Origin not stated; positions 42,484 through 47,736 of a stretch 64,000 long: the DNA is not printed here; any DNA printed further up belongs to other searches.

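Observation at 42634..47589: Giant DUF4011/SF1-helicase-like protein whose ATPase motifs are all replaced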

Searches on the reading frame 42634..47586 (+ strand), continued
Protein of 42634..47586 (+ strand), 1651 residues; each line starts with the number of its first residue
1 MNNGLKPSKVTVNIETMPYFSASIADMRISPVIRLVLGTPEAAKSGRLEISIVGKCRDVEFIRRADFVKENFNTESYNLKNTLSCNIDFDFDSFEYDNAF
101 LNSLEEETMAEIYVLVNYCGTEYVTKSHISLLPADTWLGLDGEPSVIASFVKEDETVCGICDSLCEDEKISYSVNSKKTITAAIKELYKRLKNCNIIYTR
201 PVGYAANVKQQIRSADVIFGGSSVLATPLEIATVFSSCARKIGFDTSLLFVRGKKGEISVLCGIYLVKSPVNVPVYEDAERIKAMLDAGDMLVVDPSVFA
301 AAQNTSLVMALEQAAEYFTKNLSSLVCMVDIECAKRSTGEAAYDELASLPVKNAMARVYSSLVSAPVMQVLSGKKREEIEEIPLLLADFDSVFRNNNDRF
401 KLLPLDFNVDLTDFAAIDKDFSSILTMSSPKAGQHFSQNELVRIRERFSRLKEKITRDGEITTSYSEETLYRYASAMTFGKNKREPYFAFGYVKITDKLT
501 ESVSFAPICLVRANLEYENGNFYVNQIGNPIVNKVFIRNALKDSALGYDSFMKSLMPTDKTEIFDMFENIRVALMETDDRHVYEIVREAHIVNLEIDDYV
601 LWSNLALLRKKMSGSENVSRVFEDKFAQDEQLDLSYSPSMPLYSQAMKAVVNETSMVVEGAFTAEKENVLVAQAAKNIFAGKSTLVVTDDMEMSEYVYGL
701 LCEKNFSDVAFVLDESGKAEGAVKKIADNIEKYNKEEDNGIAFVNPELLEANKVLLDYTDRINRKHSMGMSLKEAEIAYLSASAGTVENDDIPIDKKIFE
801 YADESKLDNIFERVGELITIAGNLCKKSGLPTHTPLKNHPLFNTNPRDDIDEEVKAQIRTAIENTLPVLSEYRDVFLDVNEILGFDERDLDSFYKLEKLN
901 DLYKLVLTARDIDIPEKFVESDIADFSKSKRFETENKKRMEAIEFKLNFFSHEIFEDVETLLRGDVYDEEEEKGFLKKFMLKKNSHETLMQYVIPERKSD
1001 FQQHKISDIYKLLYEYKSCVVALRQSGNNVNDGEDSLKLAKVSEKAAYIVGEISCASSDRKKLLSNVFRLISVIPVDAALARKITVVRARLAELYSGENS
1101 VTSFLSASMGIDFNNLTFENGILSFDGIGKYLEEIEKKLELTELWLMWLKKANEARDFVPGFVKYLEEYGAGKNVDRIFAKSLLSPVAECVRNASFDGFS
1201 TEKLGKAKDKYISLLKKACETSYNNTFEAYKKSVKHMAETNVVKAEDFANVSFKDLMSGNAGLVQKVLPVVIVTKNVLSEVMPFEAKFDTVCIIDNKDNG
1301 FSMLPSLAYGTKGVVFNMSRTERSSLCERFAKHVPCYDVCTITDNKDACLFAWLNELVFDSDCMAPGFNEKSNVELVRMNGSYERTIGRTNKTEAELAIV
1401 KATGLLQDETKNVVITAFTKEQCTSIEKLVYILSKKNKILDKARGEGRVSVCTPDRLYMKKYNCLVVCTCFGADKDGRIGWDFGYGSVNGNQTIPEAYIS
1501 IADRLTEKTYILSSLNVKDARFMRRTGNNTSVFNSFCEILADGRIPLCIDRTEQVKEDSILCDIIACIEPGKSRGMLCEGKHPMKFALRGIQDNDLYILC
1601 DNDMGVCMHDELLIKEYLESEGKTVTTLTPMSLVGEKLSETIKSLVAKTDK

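Call 43: find_related_loci(query=A1, collection=genome_contigs, flank=6000)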
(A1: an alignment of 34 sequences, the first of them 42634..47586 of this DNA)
Query A1 (1651 aa) in genome_contigs; peptide patterns used: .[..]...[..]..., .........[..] (x = any residue, [..] = any of these).
105 stretches matched a pattern; 18 encode a relative of the query (tblastn E <= 1e-3); 15 distinct loci.
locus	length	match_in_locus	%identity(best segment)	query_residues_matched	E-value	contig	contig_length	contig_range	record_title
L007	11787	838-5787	61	1-1646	0e+0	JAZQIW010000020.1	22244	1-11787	MAG: Eubacteriales bacterium isolate T1900044622_TS20190088.MAGScoT_cleanbin_000013 SGB_903_k141_2266045, whole genome s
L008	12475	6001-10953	60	1-1650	0e+0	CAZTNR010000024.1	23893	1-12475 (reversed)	MAG TPA_asm: uncultured Oscillospiraceae bacterium isolate SRP315200_co1_843 genome assembly, contig: NODE_3517_length_2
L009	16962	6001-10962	59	1-1650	0e+0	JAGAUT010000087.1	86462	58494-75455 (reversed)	MAG: Clostridia bacterium isolate RGIG8792 Water_deer_Colon.Co__c1377179, whole genome shotgun sequence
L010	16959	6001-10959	60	1-1650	0e+0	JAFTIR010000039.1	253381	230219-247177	MAG: Clostridia bacterium isolate RGIG3854 Roe_deer_Cecum-1__c726361, whole genome shotgun sequence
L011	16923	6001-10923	53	1-1642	0e+0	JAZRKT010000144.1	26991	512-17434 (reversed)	MAG: Eubacteriales bacterium isolate T1900045445_YK20190136.MAGScoT_cleanbin_000037 SGB_7147_k141_1511290, whole genome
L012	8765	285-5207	41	1-1645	0e+0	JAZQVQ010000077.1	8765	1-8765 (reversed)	MAG: Eubacteriales bacterium isolate T1900045168_TC20190162.MAGScoT_cleanbin_000007 SGB_5174_k141_1394570, whole genome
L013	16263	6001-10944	53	1-1649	0e+0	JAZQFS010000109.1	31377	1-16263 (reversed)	MAG: Eubacteriales bacterium isolate T1900044632_TS20190098.MAGScoT_cleanbin_000021 SGB_1068_k141_2048193, whole genome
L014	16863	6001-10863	34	1-1634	0e+0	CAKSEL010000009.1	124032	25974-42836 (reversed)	MAG: uncultured Eubacteriales bacterium isolate REFINED_METABAT215_TOP10_CONTIGS_1500_ASSEMBLY_K77_MERGED__Hadza_MoBio_h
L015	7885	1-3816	39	371-1646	0e+0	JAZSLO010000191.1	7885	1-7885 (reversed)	MAG: Eubacteriales bacterium isolate T1900044557_TS20190023.MAGScoT_cleanbin_000082 SGB_320_k141_1696893, whole genome s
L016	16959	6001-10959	53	1-1649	0e+0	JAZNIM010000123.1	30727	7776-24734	MAG: Eubacteriales bacterium isolate T1900044685_TS20190151.MAGScoT_cleanbin_000017 SGB_1718_k141_2337465, whole genome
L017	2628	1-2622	47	560-1431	0e+0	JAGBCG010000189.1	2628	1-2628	MAG: Clostridia bacterium isolate RGIG8987 Water_deer_Rectum-3__c406151, whole genome shotgun sequence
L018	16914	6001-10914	41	1-1636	0e+0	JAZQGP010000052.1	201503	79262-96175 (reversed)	MAG: Eubacteriales bacterium isolate T1900044630_TS20190096.MAGScoT_cleanbin_000008 SGB_1022_k141_776688, whole genome s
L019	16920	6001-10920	28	1-1634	2e-170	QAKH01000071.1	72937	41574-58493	MAG: Clostridiales bacterium isolate CIM:MAG 1102 contig_8306, whole genome shotgun sequence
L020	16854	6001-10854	35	1-1630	0e+0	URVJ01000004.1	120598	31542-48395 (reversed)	uncultured Clostridiales bacterium isolate UMGS1387 genome assembly, contig: NODE_110_length_120598_cov_7.523639, whole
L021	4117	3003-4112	39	1-362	4e-76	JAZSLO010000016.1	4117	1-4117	MAG: Eubacteriales bacterium isolate T1900044557_TS20190023.MAGScoT_cleanbin_000082 SGB_320_k141_273088, whole genome sh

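Call 87: find_encoding_contigs(protein=P0001, flank=3000, max_places=1)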
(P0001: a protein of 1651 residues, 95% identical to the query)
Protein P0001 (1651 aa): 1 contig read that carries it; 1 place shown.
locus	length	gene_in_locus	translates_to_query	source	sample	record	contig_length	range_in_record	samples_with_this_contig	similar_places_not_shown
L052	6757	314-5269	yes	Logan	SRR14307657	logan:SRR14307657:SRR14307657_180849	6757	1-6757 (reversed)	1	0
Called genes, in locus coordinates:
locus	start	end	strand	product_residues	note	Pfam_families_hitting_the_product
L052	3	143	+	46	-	?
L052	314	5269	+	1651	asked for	-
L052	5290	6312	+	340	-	PF00022:Actin, PF06723:MreB_Mbl, PF00012:HSP70, PF14450:FtsA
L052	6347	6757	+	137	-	?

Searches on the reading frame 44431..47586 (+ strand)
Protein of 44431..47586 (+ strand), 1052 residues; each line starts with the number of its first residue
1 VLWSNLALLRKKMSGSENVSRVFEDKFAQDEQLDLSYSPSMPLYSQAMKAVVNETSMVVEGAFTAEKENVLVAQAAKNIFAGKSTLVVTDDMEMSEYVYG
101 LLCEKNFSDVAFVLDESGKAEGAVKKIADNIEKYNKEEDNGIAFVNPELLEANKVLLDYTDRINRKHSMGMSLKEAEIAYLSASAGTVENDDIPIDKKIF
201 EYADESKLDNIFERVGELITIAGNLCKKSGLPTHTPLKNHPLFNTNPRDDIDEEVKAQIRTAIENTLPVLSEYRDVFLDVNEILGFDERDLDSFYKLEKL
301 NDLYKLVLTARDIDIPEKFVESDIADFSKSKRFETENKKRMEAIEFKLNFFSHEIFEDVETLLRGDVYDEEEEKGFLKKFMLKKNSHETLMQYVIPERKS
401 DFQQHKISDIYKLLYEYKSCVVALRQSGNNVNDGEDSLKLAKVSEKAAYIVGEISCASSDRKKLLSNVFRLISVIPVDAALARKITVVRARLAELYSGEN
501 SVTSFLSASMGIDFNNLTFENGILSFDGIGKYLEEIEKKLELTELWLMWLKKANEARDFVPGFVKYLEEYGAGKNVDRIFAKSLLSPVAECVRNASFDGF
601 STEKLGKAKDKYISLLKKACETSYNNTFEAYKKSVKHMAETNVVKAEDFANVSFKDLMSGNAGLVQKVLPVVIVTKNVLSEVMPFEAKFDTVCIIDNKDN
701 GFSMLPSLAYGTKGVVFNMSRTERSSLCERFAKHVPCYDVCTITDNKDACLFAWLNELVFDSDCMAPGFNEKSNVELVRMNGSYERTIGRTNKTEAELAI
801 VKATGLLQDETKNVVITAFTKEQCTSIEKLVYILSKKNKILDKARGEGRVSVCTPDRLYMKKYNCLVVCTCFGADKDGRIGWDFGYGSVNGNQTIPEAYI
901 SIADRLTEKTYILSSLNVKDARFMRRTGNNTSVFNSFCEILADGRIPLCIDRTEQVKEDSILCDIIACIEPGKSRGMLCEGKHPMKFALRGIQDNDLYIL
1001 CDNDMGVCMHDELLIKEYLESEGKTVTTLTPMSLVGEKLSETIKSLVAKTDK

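Call 38: predict_structure(alignment_id=A2)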
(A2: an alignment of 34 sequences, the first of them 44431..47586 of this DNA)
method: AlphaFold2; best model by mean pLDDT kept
length: 1052 residues; sequences in the alignment: 34
mean_pLDDT: 86.4   pTM: 0.71
mean pLDDT of the five models: 86.4, 85.6, 83.5, 83.4, 82.2
residues with pLDDT >= 90: 537; 70-90: 441; 50-70: 42; < 50: 32
segments of 3 or more residues with pLDDT < 50: 368-384, 428-432, 950-957
pLDDT, mean of each block of 10 residues (from residue 1): 82 91 81 91 96 96 95 96 95 95 94 90 92 85 86 94 92 91 84 86 88 92 92 91 87 90 91 91 88 90 91 80 76 78 84 80 57 40 59 82 81 84 67 65 87 78 88 87 90 83 88 87 88 91 91 89 93 89 92 91 93 95 93 91 81 91 93 94 92 96 94 96 93 95 90 90 83 87 74 91 94 94 93 93 93 94 94 71 80 86 94 83 71 87 68 50 87 83 86 86 91 94 91 83 79 38
secondary structure, 60 per line:
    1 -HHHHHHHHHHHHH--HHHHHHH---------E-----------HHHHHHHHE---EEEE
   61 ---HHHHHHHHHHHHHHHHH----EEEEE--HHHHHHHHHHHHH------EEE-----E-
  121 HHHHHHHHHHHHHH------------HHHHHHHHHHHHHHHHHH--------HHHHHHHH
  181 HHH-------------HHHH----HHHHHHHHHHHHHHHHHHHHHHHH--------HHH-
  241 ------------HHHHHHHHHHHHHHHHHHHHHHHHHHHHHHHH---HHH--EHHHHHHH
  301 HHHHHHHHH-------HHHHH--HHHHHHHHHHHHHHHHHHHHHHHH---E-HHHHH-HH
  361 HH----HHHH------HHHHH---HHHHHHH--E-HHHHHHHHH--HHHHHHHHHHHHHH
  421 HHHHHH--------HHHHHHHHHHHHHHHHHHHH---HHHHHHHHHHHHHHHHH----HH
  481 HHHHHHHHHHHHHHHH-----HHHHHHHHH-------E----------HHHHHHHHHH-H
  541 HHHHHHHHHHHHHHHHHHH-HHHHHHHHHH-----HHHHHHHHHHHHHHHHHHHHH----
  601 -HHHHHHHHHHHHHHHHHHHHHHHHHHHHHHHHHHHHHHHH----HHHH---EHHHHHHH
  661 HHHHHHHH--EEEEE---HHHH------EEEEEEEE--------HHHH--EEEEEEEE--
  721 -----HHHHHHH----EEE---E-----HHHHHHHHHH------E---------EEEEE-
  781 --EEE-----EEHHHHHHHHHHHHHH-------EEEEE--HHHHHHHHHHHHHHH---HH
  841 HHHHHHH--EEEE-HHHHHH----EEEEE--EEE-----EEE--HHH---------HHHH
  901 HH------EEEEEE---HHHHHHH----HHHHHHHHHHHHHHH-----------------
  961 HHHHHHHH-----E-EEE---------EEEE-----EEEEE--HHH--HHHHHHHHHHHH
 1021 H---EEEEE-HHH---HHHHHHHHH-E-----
elements in order (helices of 4 or more, strands of 3 or more residues): H2-14 H17-23 H45-52 E57-60 H64-80 E85-89 H92-104 E111-113 H121-134 H147-164 H173-183 H197-200 H205-228 H253-284 H294-309 H317-321 H324-347 H353-357 H359-362 H367-370 H377-381 H385-391 H396-404 H407-426 H435-454 H458-474 H479-496 H502-510 H529-538 H540-559 H561-570 H576-596 H602-641 H646-649 H654-668 E671-675 H679-682 E689-696 H705-708 E711-718 H726-732 E737-739 H749-758 E775-779 E783-785 H793-806 E814-818 H821-835 H839-847 E850-853 H855-860 E865-869 E872-874 E880-882 H897-902 E909-914 H918-924 H929-943 H961-968 E976-978 E988-991 E997-1001 H1009-1021 E1025-1029 H1037-1045

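Call 41: fold_search(model_id=the predicted structure, library=pdb)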
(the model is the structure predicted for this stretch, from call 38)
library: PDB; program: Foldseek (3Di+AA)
matches with E <= 10: 690; with E <= 0.001: 45
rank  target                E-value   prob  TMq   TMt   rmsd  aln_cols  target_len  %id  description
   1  5ean_A                5.7e-07  1.00  0.21  0.21   9.7       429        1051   14  Crystal structure of Dna2 in complex with a 5' overhang DNA (released 2015-11-18)
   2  5eax_A                1.0e-06  1.00  0.20  0.20   9.6       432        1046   14  Crystal structure of Dna2 in complex with an ssDNA (released 2015-11-18)
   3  9l5t_Y                1.0e-06  1.00  0.19  0.15  13.7       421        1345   14  Cryo-EM structure of the thermophile spliceosome (state B*Q2) (released 2025-03-12)
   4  5mqf_U                1.3e-06  1.00  0.20  0.16  13.6       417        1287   11  Cryo-EM structure of a human spliceosome activated for step 2 of splicing (C* complex) (released 2017-03-22)
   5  9qwn_A                1.5e-06  1.00  0.21  0.27  10.1       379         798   11  Human UPF1 in complex with the histone stem loop RNA (released 2025-12-03)
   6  8rd3_A                1.5e-06  1.00  0.20  0.32   8.7       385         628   14  Crystal structure of Saccharomyces cerevisiae Nmd4 protein bound to Upf1 helicase domain (released 2024-08-14)
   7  4b3g_B                1.5e-06  1.00  0.20  0.32  11.7       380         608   12  crystal structure of Ighmbp2 helicase in complex with RNA (released 2012-09-26)
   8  2xzo_A                2.0e-06  1.00  0.21  0.34  10.4       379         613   11  Upf1 helicase - RNA complex (released 2011-03-30)
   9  2wjv_A                2.1e-06  1.00  0.20  0.27  14.0       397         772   11  Crystal structure of the complex between human nonsense mediated decay factors UPF1 and UPF2 (released 2009-07-07)
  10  2wjv_B                2.4e-06  1.00  0.21  0.27  13.8       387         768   12  Crystal structure of the complex between human nonsense mediated decay factors UPF1 and UPF2 (released 2009-07-07)
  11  5eaw_A                2.5e-06  1.00  0.20  0.20   9.3       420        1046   12  Crystal structure of Dna2 nuclease-helicase (released 2015-11-18)
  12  2xzl_A                3.4e-06  1.00  0.21  0.28   8.2       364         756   14  Upf1-RNA complex (released 2011-03-30)
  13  9l5s_Y                4.3e-06  1.00  0.20  0.17  14.1       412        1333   13  Cryo-EM structure of the thermophile spliceosome (state B*Q1) (released 2025-03-12)
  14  4pj3                  6.7e-06  1.00  0.20  0.16  17.8       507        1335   11  Structural insight into the function and evolution of the spliceosomal helicase Aquarius, Structure of Aquarius in compl (released 2015-01-21)
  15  8ftm_A                8.3e-06  1.00  0.19  0.26  23.4       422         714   11  Setx-ssRNA-ADP-SO4 complex (released 2023-10-25)
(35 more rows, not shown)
